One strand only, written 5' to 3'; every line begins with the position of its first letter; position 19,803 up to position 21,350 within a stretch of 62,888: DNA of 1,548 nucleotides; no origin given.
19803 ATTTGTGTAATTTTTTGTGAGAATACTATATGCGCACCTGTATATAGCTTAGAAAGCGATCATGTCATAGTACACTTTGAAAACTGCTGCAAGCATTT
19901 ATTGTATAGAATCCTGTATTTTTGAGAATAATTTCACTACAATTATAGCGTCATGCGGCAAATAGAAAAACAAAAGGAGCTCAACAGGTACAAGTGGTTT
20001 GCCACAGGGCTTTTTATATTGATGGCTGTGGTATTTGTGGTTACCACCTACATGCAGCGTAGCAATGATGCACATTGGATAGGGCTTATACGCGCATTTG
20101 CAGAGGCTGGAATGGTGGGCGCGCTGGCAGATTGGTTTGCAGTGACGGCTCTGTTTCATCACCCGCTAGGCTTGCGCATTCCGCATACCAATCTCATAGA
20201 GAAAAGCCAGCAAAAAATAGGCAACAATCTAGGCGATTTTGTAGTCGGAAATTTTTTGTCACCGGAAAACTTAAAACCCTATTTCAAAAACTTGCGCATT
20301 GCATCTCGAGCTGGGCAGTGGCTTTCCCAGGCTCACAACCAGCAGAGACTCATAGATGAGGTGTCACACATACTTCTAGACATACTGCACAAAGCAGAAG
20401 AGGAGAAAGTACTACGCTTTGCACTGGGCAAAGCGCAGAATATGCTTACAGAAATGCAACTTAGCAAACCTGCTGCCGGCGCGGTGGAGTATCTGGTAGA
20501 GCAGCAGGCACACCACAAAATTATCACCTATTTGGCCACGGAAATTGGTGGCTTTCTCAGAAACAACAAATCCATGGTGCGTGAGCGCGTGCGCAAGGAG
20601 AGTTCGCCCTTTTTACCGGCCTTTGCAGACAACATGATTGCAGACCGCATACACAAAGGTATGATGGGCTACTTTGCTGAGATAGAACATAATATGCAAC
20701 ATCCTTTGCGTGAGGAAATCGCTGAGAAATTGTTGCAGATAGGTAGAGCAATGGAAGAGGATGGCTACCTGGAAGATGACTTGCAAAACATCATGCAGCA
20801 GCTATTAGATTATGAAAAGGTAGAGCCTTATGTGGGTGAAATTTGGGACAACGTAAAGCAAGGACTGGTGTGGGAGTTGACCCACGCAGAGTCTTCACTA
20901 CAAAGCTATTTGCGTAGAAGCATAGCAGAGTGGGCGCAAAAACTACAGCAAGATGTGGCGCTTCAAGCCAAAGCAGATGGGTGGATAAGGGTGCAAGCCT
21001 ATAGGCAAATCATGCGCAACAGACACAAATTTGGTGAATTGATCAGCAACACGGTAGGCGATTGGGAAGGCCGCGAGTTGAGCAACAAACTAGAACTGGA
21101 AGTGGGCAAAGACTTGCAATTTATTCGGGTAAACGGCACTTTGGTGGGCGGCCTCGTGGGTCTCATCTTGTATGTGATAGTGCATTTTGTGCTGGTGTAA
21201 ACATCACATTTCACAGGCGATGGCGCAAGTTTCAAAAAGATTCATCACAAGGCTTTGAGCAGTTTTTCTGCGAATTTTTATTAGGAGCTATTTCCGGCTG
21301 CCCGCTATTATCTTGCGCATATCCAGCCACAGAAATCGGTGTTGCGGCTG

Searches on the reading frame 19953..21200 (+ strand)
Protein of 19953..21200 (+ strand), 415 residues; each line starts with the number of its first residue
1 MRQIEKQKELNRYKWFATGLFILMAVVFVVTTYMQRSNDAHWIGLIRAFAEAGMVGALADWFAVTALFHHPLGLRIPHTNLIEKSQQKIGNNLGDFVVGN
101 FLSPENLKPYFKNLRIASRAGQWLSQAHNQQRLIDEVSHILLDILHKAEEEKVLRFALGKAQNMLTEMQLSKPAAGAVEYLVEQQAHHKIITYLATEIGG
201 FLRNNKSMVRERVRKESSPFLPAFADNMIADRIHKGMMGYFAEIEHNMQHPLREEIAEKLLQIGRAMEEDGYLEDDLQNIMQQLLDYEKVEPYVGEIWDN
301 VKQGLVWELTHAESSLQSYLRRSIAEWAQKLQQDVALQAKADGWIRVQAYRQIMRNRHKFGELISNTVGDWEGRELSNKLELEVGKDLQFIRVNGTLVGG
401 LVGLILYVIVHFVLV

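Call 11: search_protein_families(library=pfam, proteins=[window:19953-21200:+])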
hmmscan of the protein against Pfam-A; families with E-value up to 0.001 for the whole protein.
window:19953-21200:+ (415 aa): 1 family
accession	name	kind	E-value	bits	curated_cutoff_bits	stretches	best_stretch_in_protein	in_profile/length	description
PF04286.17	DUF445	-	9.3e-94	315.8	33.8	1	50-413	1-368/368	Protein of unknown function (DUF445)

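Call 37: find_homologous_proteins(query=window:19953-21200:+, max_evalue=1e-30)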
Query window:19953-21200:+ (415 aa): 7272 proteins with E <= 1e-30 among 8000 candidates; the best 120 are listed.
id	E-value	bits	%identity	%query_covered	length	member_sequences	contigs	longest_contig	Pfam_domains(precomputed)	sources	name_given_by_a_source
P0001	9.3e-275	929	100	100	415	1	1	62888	PF04286.18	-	-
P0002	2.2e-200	684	73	100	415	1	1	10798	PF04286.18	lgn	-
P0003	4.8e-147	508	53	100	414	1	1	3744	PF04286.18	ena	-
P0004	5.7e-147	508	54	100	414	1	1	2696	PF04286.18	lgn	-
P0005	7.5e-147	508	54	100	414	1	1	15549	PF04286.18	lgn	-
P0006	8.9e-147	507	53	100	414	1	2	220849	PF04286.18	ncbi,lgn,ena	-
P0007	2.0e-146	506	53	100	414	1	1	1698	PF04286.18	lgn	-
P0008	2.4e-146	506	54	100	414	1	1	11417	PF04286.18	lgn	-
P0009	2.5e-146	506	53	100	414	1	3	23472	PF04286.18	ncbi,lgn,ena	-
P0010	3.4e-146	506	53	100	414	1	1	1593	PF04286.18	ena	-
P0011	3.7e-146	505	53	100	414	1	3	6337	PF04286.18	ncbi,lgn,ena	-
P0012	4.4e-146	505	53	100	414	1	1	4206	PF04286.18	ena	-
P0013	6.3e-146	505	53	100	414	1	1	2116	PF04286.18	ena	-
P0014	7.0e-146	504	53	100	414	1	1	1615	PF04286.18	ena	-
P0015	7.5e-146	504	53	100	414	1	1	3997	PF04286.18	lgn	-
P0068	4.0e-141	489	52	100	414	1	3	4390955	PF04286.18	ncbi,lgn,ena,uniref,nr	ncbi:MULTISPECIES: DUF445 domain-containing protein [Chryseobacterium]|uniref:DUF445 domain-containi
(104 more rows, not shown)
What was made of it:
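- On Flavo-1 (Rfam RF01705): The nearest named homologues of the DUF445 protein are in Chryseobacterium, Halpernia and Bergeyella (call 37).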

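Call 38: find_encoding_contigs(protein=P0002, flank=10000, max_places=3)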
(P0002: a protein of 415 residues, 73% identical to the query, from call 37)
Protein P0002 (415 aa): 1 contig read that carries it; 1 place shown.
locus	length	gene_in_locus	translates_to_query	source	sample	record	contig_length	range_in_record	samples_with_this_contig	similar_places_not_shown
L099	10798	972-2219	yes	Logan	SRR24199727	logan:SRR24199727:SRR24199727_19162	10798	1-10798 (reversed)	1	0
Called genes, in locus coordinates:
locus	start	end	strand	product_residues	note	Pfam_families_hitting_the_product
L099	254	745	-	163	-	PF13858:DUF4199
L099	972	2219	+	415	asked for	PF04286:DUF445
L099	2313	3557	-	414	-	PF00275:EPSP_synthase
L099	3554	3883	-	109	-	PF03819:MazG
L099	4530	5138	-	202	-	PF14063:DUF4254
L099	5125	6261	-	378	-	PF16125:DUF4837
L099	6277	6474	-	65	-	PF02416:TatA_B_E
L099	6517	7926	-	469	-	PF01551:Peptidase_M23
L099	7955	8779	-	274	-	PF14125:DUF4292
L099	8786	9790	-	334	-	PF00483:NTP_transferase, PF12804:NTP_transf_3 (faint), PF25084:LbH_EIF2B, PF00132:Hexapep (weak), PF25087:GMPPB_C (weak)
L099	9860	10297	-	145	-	PF00692:dUTPase, PF22769:DCD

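Call 39: find_encoding_contigs(protein=P0068, flank=4000, max_places=2)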
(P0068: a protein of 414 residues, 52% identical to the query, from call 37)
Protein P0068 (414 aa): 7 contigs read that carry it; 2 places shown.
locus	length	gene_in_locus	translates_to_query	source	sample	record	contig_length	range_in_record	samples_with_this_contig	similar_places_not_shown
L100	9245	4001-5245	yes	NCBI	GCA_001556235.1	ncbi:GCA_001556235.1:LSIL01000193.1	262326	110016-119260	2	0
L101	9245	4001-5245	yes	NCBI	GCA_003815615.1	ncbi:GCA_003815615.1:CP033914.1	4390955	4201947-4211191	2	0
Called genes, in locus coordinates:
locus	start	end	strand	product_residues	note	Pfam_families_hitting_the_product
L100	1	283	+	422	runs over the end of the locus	PF00108:Thiolase_N, PF02803:Thiolase_C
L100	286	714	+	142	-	PF03061:4HBT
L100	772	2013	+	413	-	PF00109:ketoacyl-synt, PF02801:Ketoacyl-synt_C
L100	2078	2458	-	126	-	-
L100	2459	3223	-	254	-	PF13645:YkuD_2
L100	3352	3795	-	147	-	PF01641:SelR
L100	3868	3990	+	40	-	-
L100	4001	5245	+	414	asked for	PF04286:DUF445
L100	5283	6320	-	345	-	PF01180:DHO_dh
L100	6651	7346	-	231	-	PF00849:PseudoU_synth_2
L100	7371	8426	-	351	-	PF00756:Esterase, PF00561:Abhydrolase_1 (faint)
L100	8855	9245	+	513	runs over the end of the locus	PF28494:GlyRS_ins_1, PF00587:tRNA-synt_2b, PF03129:HGTP_anticodon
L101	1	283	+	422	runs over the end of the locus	PF00108:Thiolase_N, PF02803:Thiolase_C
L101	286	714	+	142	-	PF03061:4HBT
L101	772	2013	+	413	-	PF00109:ketoacyl-synt, PF02801:Ketoacyl-synt_C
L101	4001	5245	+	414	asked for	PF04286:DUF445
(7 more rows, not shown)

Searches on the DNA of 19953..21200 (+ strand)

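Call 40: search_with_rna_model(model_id=R1, sources=[L099, L100, L101], max_evalue=1, filters=off, show_alignments=3)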
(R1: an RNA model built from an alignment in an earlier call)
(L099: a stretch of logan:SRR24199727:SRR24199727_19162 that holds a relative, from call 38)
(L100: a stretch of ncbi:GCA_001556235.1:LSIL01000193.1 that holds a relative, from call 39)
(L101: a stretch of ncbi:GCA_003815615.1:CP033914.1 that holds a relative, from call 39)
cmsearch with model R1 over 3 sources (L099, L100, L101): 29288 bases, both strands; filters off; matches with E-value up to 1: 6.
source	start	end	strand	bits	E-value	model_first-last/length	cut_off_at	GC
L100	6461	6546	-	60.3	2.2e-14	1-98/98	no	0.38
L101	6461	6546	-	60.3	2.2e-14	1-98/98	no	0.38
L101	8650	8784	+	12.8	0.32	1-98/98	no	0.51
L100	8134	8222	+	11.8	0.61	1-98/98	no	0.37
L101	8131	8219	+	11.8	0.61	1-98/98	no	0.37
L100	8655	8789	+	11.4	0.74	1-98/98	no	0.53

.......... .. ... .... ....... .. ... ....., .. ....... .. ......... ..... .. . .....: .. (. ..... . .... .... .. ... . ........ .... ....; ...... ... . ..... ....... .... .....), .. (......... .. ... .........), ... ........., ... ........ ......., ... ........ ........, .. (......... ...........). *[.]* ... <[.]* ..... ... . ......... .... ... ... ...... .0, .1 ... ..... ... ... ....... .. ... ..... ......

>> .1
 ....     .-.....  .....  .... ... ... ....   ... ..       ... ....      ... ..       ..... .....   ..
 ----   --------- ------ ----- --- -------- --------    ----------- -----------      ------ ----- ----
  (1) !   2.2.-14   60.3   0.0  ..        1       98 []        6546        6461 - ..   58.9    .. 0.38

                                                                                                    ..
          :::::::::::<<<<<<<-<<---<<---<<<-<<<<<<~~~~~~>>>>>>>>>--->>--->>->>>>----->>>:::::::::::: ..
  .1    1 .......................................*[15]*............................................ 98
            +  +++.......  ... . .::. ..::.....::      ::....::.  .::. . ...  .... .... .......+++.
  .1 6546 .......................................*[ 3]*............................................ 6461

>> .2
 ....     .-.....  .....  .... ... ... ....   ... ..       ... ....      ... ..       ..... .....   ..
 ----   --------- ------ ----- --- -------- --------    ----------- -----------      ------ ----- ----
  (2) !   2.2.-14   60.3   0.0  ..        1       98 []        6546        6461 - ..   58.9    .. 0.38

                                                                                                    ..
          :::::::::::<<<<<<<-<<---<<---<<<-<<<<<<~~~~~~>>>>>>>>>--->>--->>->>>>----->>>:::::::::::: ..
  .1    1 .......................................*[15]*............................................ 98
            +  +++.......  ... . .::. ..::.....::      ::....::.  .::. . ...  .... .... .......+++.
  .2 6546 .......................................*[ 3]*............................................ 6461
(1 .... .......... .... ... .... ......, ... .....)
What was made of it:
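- On Flavo-1 (Rfam RF01705): A Chryseobacterium locus also carries a Flavo-1 copy (call 40).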
